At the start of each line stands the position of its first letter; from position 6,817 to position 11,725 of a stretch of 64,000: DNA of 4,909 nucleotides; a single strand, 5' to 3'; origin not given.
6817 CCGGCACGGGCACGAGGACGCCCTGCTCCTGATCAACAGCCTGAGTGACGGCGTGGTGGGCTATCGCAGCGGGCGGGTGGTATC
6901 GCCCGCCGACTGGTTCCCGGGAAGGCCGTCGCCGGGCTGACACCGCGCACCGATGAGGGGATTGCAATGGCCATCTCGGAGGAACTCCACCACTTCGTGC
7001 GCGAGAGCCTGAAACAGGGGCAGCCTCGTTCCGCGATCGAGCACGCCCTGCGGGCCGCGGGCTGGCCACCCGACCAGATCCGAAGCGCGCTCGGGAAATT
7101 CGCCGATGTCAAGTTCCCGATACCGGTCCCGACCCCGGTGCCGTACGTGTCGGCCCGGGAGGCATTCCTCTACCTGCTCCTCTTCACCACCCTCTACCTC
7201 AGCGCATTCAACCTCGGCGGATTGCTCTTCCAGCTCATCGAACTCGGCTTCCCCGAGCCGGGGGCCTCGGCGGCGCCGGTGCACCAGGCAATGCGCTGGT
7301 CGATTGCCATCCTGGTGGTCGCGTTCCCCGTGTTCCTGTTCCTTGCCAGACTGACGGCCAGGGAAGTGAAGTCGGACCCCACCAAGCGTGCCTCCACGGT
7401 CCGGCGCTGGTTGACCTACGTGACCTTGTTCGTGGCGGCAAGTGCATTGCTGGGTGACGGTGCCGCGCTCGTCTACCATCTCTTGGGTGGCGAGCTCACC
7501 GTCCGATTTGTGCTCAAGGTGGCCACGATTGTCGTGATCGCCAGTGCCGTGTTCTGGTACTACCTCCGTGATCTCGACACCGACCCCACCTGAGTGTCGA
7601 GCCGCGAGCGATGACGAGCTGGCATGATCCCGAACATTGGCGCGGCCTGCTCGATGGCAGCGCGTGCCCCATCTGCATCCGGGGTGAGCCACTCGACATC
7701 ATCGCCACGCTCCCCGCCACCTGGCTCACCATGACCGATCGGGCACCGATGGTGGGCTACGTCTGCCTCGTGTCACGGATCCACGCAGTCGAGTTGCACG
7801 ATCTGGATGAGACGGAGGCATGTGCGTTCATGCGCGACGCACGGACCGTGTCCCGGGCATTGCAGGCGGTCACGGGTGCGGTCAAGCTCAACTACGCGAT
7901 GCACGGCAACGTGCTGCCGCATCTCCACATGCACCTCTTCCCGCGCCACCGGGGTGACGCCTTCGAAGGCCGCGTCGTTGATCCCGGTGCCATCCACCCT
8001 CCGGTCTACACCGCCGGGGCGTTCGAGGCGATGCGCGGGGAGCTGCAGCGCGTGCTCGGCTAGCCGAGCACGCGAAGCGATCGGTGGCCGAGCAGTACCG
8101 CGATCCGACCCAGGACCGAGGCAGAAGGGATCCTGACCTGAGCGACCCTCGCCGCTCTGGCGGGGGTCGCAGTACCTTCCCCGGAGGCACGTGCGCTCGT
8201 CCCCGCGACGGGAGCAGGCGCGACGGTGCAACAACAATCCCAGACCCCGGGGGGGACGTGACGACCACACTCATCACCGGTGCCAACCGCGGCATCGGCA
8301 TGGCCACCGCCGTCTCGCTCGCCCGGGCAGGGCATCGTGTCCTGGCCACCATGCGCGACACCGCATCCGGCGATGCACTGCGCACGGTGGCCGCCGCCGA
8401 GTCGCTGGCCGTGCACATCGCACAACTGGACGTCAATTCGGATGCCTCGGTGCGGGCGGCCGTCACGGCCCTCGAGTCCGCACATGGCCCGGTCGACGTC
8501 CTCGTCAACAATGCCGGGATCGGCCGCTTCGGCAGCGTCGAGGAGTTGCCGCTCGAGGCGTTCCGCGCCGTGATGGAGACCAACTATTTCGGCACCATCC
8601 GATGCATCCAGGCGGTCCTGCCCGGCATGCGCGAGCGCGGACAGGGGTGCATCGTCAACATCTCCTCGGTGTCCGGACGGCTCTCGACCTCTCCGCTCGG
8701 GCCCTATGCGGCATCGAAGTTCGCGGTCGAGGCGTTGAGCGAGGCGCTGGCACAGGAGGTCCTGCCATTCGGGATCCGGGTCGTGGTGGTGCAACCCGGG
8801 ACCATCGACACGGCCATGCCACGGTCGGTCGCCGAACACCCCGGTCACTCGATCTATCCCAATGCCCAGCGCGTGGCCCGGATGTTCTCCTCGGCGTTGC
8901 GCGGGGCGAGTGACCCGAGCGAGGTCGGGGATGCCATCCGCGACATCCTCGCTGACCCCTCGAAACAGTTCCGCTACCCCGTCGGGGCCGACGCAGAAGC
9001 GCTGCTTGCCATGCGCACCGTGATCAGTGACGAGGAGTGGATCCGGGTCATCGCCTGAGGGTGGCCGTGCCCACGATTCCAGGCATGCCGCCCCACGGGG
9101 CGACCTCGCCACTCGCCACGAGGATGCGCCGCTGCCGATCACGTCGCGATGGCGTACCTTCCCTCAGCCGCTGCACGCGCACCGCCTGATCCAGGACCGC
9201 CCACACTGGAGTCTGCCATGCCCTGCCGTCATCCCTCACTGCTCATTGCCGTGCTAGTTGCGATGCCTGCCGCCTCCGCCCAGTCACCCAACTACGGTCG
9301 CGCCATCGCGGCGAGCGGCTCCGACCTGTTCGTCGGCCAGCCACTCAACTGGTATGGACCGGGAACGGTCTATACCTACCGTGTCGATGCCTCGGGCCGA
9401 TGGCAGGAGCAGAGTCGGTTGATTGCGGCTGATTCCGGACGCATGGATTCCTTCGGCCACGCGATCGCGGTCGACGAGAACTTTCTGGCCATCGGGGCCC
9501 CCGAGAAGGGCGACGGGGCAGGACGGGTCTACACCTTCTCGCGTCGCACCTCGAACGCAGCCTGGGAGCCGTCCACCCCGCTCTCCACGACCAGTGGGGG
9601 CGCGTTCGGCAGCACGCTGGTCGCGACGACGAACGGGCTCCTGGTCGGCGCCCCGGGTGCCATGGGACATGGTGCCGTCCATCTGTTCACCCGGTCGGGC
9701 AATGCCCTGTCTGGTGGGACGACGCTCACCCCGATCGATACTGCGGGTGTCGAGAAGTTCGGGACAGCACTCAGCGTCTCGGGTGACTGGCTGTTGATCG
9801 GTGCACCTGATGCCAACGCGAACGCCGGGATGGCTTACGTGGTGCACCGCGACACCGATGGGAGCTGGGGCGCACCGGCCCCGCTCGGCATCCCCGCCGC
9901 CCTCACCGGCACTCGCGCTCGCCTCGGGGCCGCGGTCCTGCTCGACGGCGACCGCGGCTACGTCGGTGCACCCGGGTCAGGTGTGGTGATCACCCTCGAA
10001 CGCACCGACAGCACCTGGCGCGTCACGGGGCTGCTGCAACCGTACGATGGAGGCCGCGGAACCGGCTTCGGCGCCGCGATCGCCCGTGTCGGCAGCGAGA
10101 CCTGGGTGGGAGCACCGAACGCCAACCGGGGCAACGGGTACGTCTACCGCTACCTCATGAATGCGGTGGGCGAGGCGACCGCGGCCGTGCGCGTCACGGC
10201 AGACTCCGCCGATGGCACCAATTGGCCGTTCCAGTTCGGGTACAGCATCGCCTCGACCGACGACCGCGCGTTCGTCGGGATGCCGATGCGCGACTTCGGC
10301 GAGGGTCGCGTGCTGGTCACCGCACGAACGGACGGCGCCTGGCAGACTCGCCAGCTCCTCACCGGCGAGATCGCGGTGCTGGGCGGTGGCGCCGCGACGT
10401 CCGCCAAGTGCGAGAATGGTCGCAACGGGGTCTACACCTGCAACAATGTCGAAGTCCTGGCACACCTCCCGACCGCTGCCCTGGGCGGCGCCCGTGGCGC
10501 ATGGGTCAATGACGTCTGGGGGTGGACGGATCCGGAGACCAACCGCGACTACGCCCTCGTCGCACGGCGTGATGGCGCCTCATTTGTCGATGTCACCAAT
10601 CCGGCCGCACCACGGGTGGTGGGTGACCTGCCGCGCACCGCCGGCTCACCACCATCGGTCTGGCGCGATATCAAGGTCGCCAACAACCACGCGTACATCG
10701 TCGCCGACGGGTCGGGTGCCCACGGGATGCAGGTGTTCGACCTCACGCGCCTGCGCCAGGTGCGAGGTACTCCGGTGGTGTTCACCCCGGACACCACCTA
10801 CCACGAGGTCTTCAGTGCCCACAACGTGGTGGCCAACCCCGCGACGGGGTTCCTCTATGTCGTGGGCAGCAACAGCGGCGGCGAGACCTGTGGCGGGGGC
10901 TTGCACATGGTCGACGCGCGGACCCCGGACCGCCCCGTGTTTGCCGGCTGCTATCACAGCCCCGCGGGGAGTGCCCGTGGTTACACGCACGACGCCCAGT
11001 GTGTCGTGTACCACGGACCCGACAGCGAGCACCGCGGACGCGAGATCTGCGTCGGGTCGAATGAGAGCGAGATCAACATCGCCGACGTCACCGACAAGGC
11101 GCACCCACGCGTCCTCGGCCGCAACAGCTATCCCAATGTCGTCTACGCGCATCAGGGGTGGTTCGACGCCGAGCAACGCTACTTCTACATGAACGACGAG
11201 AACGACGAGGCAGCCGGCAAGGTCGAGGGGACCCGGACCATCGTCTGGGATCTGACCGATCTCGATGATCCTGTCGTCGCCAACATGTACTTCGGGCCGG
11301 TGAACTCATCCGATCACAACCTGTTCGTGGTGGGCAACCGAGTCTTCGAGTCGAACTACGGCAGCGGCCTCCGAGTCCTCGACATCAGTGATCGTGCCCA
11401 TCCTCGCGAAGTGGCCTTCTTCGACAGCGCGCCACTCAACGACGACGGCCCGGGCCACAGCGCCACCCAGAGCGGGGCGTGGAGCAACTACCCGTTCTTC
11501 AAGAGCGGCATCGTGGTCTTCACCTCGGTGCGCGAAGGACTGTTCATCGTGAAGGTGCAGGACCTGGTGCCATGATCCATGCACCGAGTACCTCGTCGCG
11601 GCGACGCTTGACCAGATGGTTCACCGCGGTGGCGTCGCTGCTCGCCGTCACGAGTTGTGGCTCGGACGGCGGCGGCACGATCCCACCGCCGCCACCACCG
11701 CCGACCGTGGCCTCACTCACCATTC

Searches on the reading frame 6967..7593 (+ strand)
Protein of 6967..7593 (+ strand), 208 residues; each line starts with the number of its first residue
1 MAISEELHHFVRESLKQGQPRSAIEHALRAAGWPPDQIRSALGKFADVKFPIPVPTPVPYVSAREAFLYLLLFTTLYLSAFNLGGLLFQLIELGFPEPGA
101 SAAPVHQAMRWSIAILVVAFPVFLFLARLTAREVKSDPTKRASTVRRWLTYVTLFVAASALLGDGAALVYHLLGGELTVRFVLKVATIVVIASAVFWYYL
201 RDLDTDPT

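Call 44: search_protein_families(library=pfam, proteins=[window:6967-7593:+], max_evalue=0.001)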
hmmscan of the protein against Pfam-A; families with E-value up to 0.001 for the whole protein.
window:6967-7593:+ (208 aa): 1 family
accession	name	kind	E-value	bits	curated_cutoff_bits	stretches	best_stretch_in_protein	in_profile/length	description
PF18920.5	DUF5671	-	9.3e-33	113.3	28.4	1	65-199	1-132/132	Domain of unknown function (DUF5671)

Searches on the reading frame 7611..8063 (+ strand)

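Call 44: search_protein_families(library=pfam, proteins=[window:7611-8063:+], max_evalue=0.001)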
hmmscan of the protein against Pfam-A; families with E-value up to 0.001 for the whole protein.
window:7611-8063:+ (150 aa): 1 family
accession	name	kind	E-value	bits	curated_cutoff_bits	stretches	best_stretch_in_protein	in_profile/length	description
PF01230.28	HIT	-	5.4e-10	40.2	21.5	1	41-114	18-97/98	HIT domain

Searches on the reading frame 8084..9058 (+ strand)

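Call 44: search_protein_families(library=pfam, proteins=[window:8084-9058:+], max_evalue=0.001)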
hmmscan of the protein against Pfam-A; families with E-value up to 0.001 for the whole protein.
window:8084-9058:+ (324 aa): 5 families
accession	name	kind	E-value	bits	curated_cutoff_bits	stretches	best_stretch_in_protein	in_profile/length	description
PF00106.31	adh_short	-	3.5e-54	183.7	26.6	1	61-251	2-192/195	short chain dehydrogenase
PF13561.12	adh_short_C2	-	4e-43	148.1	27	1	66-254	1-189/236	Enoyl-(Acyl carrier protein) reductase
PF08659.16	KR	-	4.6e-14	53.2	22.6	1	61-228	2-169/180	KR domain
PF01370.27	Epimerase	-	1.5e-07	31.5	20.9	1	63-238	2-169/240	NAD dependent epimerase/dehydratase family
PF08643.16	DUF1776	-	2.8e-05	24.1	25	1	149-248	105-204/294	Fungal family of unknown function (DUF1776)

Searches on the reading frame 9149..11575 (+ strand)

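Call 44: search_protein_families(library=pfam, proteins=[window:9149-11575:+], max_evalue=0.001)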
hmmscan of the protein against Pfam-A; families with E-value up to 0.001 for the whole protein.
window:9149-11575:+ (808 aa): 2 families
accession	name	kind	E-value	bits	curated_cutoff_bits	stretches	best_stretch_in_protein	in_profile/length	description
PF14312.12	FG-GAP_2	-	1.3e-22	80.2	23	2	85-130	1-49/49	FG-GAP repeat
PF08309.17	LVIVD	-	6e-06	25.9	20.2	0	738-756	20-38/42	LVIVD repeat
